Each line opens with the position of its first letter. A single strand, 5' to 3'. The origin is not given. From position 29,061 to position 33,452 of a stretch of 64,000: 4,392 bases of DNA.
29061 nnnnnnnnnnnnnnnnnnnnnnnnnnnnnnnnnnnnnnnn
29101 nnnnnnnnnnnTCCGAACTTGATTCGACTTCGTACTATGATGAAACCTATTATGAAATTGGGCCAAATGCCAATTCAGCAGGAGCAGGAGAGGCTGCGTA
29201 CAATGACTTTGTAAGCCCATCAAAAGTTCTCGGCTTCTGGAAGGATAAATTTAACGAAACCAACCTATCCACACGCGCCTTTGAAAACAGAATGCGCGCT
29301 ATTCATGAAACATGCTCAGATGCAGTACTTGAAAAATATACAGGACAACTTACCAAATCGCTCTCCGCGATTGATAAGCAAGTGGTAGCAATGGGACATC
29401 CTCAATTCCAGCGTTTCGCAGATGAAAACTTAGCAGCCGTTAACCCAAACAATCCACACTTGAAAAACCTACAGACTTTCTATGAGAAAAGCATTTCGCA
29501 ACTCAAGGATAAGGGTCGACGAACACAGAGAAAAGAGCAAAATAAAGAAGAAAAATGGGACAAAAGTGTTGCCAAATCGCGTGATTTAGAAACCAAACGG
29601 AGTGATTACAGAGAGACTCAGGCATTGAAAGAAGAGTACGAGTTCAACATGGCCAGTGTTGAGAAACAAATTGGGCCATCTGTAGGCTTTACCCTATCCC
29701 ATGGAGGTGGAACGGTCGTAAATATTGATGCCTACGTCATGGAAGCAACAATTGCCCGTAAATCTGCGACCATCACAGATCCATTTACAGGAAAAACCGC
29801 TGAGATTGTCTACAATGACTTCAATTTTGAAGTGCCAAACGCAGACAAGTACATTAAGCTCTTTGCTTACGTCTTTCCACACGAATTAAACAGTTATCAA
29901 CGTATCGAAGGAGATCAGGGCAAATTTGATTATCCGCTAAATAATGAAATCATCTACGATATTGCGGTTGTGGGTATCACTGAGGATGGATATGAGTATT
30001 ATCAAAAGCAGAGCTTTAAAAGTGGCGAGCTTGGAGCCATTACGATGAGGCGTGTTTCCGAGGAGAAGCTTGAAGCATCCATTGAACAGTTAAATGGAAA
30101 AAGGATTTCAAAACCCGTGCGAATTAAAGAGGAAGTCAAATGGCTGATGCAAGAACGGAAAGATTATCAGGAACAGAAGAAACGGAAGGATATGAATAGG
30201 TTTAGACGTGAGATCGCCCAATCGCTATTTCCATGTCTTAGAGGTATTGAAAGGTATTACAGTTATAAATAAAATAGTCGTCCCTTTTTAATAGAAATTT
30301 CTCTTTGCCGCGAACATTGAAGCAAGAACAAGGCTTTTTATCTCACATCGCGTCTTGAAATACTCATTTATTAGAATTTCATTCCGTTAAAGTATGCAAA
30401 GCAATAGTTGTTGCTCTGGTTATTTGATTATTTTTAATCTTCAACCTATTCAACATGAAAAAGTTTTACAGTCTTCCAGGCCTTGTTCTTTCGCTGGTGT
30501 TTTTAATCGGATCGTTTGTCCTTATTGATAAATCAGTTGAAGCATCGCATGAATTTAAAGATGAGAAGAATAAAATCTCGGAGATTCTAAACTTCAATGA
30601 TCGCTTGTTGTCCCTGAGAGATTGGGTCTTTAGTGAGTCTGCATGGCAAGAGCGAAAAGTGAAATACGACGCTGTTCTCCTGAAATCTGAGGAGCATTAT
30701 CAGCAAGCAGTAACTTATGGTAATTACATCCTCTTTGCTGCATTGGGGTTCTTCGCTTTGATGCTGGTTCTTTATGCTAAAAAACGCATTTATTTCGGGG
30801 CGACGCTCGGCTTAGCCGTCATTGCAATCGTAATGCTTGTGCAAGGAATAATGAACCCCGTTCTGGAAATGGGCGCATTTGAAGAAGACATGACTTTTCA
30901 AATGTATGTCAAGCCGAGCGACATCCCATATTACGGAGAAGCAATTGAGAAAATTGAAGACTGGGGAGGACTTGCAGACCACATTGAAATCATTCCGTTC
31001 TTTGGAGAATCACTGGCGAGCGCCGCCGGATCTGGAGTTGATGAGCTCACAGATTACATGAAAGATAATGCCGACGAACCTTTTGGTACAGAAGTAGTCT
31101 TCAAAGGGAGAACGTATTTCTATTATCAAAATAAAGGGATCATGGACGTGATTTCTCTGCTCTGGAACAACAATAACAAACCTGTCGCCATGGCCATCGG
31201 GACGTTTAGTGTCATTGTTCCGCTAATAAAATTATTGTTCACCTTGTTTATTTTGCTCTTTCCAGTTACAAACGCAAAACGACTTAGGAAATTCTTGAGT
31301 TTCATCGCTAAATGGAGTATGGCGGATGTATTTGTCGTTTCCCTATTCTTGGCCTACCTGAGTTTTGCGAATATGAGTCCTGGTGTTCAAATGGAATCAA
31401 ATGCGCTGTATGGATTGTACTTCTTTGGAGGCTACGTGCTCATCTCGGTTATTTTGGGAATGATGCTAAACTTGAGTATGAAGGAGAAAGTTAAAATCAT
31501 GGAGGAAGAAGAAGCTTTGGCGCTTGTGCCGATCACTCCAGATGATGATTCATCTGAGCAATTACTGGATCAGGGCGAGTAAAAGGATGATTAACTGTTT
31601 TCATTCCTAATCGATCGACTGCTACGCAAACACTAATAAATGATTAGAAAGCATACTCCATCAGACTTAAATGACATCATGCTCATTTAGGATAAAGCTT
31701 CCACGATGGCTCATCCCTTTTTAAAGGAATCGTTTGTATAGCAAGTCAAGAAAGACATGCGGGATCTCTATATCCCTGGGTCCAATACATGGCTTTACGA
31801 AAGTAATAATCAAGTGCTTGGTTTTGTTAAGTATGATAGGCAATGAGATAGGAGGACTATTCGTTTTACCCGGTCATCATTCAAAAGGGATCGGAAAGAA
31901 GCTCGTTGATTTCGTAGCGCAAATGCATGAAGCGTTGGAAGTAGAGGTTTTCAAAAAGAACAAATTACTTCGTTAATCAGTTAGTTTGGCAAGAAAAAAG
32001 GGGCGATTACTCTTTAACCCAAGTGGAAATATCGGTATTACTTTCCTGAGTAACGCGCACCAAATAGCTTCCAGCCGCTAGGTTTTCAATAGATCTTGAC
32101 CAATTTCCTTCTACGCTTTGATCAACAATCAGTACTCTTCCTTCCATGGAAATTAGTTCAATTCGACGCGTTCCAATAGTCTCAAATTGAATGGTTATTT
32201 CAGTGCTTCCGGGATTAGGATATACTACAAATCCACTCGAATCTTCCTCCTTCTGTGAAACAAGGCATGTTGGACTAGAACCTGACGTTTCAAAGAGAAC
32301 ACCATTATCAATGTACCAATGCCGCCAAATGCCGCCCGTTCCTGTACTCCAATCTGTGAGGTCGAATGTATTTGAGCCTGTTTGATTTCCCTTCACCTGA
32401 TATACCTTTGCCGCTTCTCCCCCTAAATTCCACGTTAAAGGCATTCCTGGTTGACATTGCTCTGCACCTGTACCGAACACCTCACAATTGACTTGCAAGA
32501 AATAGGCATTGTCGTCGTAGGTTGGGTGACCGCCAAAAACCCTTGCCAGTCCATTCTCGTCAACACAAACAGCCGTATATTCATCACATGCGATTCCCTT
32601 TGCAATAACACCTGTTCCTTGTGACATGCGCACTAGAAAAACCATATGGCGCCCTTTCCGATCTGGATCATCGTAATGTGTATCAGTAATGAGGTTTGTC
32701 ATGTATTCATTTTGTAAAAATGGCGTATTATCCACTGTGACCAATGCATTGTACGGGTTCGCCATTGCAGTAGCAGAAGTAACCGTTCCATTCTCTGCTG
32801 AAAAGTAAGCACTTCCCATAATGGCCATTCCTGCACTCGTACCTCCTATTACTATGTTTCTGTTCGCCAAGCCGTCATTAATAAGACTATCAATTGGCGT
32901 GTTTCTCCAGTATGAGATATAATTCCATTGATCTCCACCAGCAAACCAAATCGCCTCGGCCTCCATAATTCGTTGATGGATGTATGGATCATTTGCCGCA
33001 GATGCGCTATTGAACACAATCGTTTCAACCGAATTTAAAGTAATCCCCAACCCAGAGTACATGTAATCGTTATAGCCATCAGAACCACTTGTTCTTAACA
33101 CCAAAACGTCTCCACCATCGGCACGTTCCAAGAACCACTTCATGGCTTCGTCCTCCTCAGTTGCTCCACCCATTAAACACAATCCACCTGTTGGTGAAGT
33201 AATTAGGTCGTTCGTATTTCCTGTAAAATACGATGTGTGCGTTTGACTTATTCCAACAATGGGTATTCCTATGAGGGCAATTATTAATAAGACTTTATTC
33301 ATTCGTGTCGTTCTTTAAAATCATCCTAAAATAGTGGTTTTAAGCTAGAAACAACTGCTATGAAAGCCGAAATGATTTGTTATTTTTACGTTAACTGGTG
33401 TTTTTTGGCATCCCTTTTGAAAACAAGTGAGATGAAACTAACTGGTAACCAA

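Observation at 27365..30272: ECF sigma factor paired with a giant anti-sigma-like membrane protein whose haem-c domain lacks the axial methionine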

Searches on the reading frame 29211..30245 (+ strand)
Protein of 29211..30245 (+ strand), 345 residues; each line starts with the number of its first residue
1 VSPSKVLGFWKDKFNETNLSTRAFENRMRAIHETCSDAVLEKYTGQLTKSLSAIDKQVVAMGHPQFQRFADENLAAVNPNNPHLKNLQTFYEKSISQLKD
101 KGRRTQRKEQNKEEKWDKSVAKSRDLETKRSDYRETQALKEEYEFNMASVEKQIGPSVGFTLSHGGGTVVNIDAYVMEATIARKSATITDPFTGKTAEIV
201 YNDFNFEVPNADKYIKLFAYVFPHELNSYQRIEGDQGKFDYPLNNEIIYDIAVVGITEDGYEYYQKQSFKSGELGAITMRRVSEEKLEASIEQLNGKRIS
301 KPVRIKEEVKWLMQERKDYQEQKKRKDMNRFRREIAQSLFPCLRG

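Call 57: search_protein_representatives(alignment_id=A4)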
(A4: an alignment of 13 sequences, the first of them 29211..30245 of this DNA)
Query: 13 sequences, 345 profile positions. Proteins with E-value up to 0.001 (for the whole library): 720; up to 1e-10: 546; up to 1e-30: 315. The best 150 are listed.
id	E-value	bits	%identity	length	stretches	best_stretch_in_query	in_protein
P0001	8.2e-174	594.1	-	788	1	1-344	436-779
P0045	7.0e-161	551.6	-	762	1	1-344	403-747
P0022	1.3e-159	547.4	-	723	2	1-344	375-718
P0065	6.4e-154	528.6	-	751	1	1-343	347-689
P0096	1.1e-151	521.3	-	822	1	1-344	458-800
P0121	9.3e-150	515.0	-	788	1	2-344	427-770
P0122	5.1e-146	502.7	-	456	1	1-344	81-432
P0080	5.0e-143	492.8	-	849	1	1-344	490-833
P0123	5.1e-143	492.8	-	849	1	1-344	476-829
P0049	2.6e-137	474.1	-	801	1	1-344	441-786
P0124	8.9e-137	472.3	-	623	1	1-344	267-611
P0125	1.4e-136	471.6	-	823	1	1-344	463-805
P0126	2.0e-136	471.1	-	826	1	1-344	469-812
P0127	1.6e-133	461.6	-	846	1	1-343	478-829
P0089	1.9e-133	461.4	-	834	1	1-344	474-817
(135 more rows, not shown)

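Call 76: predict_structure(alignment_id=A4)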
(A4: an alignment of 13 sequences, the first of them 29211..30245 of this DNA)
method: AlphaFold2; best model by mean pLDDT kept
length: 345 residues; sequences in the alignment: 13
mean_pLDDT: 85.7   pTM: 0.69
mean pLDDT of the five models: 85.7, 84.1, 80.5, 80.3, 78.7
residues with pLDDT >= 90: 166; 70-90: 155; 50-70: 18; < 50: 6
segments of 3 or more residues with pLDDT < 50: 162-165
pLDDT, mean of each block of 10 residues (from residue 1): 77 75 82 86 83 92 92 78 74 88 92 94 93 92 93 70 51 87 89 83 93 92 92 90 92 92 91 88 92 86 87 91 90 79 63
secondary structure, 60 per line:
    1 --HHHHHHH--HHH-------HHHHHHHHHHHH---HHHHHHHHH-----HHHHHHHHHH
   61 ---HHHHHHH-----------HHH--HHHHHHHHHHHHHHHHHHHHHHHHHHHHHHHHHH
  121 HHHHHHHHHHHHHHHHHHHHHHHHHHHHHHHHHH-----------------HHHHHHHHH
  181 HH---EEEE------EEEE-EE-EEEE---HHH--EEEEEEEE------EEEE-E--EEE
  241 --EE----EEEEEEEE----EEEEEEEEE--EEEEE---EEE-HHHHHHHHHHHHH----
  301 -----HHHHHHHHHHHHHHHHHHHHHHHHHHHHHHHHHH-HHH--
elements in order: H3-9 H22-33 H37-45 H51-60 H64-70 H87-154 H172-182 E186-189 E196-199 E204-207 E216-223 E230-233 E238-240 E249-256 E261-269 E272-276 E280-282 H284-296 H306-339

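Call 78: fold_search(model_id=the predicted structure, library=pdb)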
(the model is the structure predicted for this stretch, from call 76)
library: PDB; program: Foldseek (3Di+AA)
matches with E <= 10: 635; with E <= 0.001: 0
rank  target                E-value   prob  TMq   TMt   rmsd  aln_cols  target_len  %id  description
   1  1ven                  1.3e-02  0.97  0.17  0.12   5.3       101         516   15  Crystal Structure Analysis of Y164E/maltose of Bacilus cereus Beta-amylase at pH 4.6 (released 2005-05-24)
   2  1b90                  1.4e-02  0.96  0.16  0.12   5.2        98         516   11  BACILLUS CEREUS BETA-AMYLASE APO FORM (released 1999-03-15)
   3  1vep_A                1.5e-02  0.96  0.17  0.12   5.2        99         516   16  Crystal Structure Analysis of Triple (T47M/Y164E/T328N)/maltose of Bacillus cereus Beta-Amylase at pH 6.5 (released 2005-05-24)
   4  1itc_A                1.6e-02  0.94  0.17  0.12   5.5        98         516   16  Beta-Amylase from Bacillus cereus var. mycoides Complexed with Maltopentaose (released 2003-05-27)
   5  1veo_A                2.2e-02  0.96  0.17  0.12   5.0       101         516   16  Crystal Structure Analysis of Y164F/maltose of Bacillus cereus Beta-Amylase at pH 4.6 (released 2005-05-24)
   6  5cr6                  2.3e-02  0.91  0.16  0.12   8.5       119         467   10  Structure of pneumolysin at 1.98 A resolution (released 2015-09-16)
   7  6jmp                  2.7e-02  0.91  0.16  0.13   8.8       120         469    9  Crystal Structure of a Non-hemolytic Pneumolysin from Streptococcus pneumoniae strain ST306 (released 2020-09-09)
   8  6aij                  2.9e-02  0.80  0.16  0.09   8.5       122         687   11  Cyclodextrin glycosyltransferase from Paenibacillus macerans mutant N603D (released 2018-10-10)
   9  5imw_B                3.1e-02  0.77  0.15  0.12   8.9       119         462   11  Trapped Toxin (released 2016-08-24)
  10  1pfo                  3.4e-02  0.77  0.16  0.12   8.2       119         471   12  PERFRINGOLYSIN O (released 1998-08-05)
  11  1m3i_A                3.4e-02  0.75  0.16  0.13   8.0       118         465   11  Perfringolysin O, new crystal form (released 2004-02-03)
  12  5ek8                  3.4e-02  0.75  0.15  0.09  17.0       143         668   11  Crystal structure of a 9R-lipoxygenase from Cyanothece PCC8801 at 2.7 Angstroms (released 2015-12-23)
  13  5aoe_A                3.6e-02  0.85  0.16  0.12   9.2       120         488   10  Crystal structure of pneumolysin D168A mutant. (released 2016-10-05)
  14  5dhl_A                4.1e-02  0.80  0.16  0.13   7.8       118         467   11  Crystal structure of Toxin, mutant N197W (released 2016-11-09)
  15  5dim                  4.5e-02  0.60  0.15  0.12   8.2       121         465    9  Mutant toxin in 'native' space group (released 2016-11-09)
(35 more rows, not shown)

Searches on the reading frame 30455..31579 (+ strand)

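Call 3: search_protein_families(library=pfam, proteins=[window:30455-31579:+], max_evalue=1)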
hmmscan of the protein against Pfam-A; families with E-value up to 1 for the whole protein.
window:30455-31579:+ (375 aa): 4 families
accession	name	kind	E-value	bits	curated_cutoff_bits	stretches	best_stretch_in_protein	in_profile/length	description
PF04403.18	PqiA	-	1.1e-17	64.8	23.8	1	225-339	33-147/156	Paraquat-inducible protein A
PF06024.17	Orf78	-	0.23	12.2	29.4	0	67-108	39-80/101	Orf78 (ac78)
PF04932.20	Wzy_C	-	0.23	11.7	31.7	1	93-138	20-68/149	O-Antigen ligase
PF10204.14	DuoxA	-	0.27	10.7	23.3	1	79-129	164-212/279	Dual oxidase maturation factor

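Call 4: search_protein_families(library=ncbifam, proteins=[window:30455-31579:+], max_evalue=1)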
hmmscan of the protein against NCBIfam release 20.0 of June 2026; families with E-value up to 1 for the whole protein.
window:30455-31579:+ (375 aa): 2 families
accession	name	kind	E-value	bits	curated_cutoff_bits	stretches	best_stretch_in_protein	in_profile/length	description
NF011683.0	PRK15103.1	equivalog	1.3e-06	27.8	562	1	227-337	287-399/421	membrane integrity-associated transporter subunit PqiA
TIGR00155.1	pqiA_fam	subfamily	1.7e-06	27.4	260.35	1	228-333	283-390/403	PqiA/YebS family transporter subunit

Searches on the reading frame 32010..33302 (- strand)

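Call 49: search_protein_families(library=pfam, proteins=[window:32010-33302:-], max_evalue=0.00001)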
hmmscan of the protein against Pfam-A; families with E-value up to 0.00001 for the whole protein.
window:32010-33302:- (431 aa): 2 families
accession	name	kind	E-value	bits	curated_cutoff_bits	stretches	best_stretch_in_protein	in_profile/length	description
PF18962.6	Por_Secre_tail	-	5.1e-09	36.7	27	1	360-424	1-69/75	Secretion system C-terminal sorting domain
PF03575.23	Peptidase_S51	-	4.8e-08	33.4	23.9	1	80-187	51-152/206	Peptidase family S51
